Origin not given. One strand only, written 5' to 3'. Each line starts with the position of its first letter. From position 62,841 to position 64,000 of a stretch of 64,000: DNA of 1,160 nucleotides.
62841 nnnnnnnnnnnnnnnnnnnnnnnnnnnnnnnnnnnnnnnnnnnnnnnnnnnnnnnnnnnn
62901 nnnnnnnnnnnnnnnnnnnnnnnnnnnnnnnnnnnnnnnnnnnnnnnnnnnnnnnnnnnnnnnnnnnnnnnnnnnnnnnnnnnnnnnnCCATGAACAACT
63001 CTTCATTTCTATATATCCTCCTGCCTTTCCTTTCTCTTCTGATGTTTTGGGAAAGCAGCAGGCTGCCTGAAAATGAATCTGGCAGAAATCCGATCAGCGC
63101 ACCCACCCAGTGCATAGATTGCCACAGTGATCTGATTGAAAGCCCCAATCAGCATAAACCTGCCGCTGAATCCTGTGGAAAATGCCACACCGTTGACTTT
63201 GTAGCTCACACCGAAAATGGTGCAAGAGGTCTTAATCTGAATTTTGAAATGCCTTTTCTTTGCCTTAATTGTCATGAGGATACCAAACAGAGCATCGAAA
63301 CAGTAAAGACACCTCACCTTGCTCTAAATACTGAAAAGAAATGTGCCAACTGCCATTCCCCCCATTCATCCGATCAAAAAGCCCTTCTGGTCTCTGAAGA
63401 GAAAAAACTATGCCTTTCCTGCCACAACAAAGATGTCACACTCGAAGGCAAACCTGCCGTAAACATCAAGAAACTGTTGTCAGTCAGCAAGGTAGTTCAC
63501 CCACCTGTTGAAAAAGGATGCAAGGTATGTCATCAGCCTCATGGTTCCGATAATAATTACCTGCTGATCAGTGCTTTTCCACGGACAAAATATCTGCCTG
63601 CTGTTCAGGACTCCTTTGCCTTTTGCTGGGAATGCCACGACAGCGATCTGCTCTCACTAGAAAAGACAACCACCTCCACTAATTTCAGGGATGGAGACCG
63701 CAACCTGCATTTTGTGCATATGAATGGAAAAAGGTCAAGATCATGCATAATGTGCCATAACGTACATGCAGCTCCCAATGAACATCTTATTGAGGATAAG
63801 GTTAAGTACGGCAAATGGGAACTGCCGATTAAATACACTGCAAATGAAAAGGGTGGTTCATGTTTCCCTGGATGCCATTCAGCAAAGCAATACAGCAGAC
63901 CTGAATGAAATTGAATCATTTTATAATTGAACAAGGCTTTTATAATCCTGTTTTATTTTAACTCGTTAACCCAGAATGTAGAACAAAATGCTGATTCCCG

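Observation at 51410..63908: Second cytochrome cluster with TPR, NHL propellers, OM barrel and its own sigma-54 two-component system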

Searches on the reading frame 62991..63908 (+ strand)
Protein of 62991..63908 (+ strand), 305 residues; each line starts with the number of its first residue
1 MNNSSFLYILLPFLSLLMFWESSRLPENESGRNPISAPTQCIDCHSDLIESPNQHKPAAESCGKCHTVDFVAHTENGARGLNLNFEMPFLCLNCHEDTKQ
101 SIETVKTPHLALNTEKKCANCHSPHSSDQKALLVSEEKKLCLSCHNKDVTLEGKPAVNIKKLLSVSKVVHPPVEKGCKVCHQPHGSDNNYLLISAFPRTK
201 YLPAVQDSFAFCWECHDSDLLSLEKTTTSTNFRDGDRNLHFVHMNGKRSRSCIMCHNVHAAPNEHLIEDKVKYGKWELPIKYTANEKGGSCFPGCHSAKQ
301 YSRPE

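Call 4: search_protein_families(library=pfam, proteins=[window:62991-63908:+], max_evalue=0.01)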
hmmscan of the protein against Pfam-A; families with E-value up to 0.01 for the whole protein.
window:62991-63908:+ (305 aa): 6 families
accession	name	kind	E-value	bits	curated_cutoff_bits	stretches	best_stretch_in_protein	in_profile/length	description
PF09699.15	Paired_CXXCH_1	-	5.1e-30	103.3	20.6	3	114-148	5-39/41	Doubled CXXCH motif (Paired_CXXCH_1)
PF14537.11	Cytochrom_c3_2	-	3e-11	44.1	25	2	115-190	6-73/79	Cytochrome c3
PF22113.1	Mtrc-MtrF_II-IV_dom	-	4.3e-11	43.1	30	2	39-185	7-167/176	Outer membrane cytochrome MtrC/MtrF-like, domains II/IV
PF14522.11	Cytochrome_C7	-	1.2e-10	41.5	24.8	2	59-123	13-67/67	Cytochrome c7 and related cytochrome c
PF02085.21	Cytochrom_CIII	-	0.00031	21.5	22.9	0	39-122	31-101/101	Class III cytochrome C family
PF24734.1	DUF7685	-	0.0038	17.5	27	1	117-149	1-36/43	Domain of unknown function (DUF7685)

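Call 5: search_protein_families(library=ncbifam, proteins=[window:62991-63908:+], max_evalue=0.01)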
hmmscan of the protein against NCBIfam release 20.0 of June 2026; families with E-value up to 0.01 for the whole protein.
window:62991-63908:+ (305 aa): 6 families
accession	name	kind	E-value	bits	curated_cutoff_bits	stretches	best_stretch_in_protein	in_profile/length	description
TIGR01905.1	paired_CXXCH_1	subfamily_domain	2.6e-25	88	25.2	3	112-149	4-40/41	doubled CXXCH domain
TIGR03508.1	decahem_SO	subfamily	3.3e-18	66.1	192.2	3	170-259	185-252/258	DmsE family decaheme c-type cytochrome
NF041028.1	decahem_GSU2203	exception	1.5e-12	47.4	325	1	40-195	103-243/317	GSU2203 family decaheme c-type cytochrome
NF045713.1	CxxCH_16_HmcA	equivalog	1.9e-05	23.5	400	1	39-183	112-235/541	sulfate respiration complex hexadecaheme cytochrome HmcA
TIGR03153.1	cytochr_NrfH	equivalog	0.0011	19.1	134.2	0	76-217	16-134/138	cytochrome c nitrite reductase small subunit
NF008659.0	PRK11659.1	equivalog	0.0011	18.6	184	0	206-300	43-121/188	cytochrome c nitrite reductase pentaheme subunit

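Call 9: search_solved_structures(query=window:62991-63908:+, max_evalue=1, show_alignments=1)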
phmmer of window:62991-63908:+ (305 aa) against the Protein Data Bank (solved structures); distinct sequences matched with E-value up to 1: 6.
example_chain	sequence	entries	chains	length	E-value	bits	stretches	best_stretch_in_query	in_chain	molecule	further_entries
6r2q_A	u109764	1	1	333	1.5e-05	27.8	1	89-186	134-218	Cystathionine beta-synthase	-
2ozy_A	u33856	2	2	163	3.6e-05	26.6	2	87-150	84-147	Cytochrome c-type protein nrfB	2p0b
7tfs_A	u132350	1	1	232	0.0056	19.4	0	114-147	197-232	Cytochrome c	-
2cy3_A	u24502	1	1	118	0.093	15.4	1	38-68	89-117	CYTOCHROME C3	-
1w7o_A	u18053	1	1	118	0.096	15.3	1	38-68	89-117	CYTOCHROME C3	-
9yuq_N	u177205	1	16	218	0.56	12.8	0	96-128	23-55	Putative multiheme cytochrome c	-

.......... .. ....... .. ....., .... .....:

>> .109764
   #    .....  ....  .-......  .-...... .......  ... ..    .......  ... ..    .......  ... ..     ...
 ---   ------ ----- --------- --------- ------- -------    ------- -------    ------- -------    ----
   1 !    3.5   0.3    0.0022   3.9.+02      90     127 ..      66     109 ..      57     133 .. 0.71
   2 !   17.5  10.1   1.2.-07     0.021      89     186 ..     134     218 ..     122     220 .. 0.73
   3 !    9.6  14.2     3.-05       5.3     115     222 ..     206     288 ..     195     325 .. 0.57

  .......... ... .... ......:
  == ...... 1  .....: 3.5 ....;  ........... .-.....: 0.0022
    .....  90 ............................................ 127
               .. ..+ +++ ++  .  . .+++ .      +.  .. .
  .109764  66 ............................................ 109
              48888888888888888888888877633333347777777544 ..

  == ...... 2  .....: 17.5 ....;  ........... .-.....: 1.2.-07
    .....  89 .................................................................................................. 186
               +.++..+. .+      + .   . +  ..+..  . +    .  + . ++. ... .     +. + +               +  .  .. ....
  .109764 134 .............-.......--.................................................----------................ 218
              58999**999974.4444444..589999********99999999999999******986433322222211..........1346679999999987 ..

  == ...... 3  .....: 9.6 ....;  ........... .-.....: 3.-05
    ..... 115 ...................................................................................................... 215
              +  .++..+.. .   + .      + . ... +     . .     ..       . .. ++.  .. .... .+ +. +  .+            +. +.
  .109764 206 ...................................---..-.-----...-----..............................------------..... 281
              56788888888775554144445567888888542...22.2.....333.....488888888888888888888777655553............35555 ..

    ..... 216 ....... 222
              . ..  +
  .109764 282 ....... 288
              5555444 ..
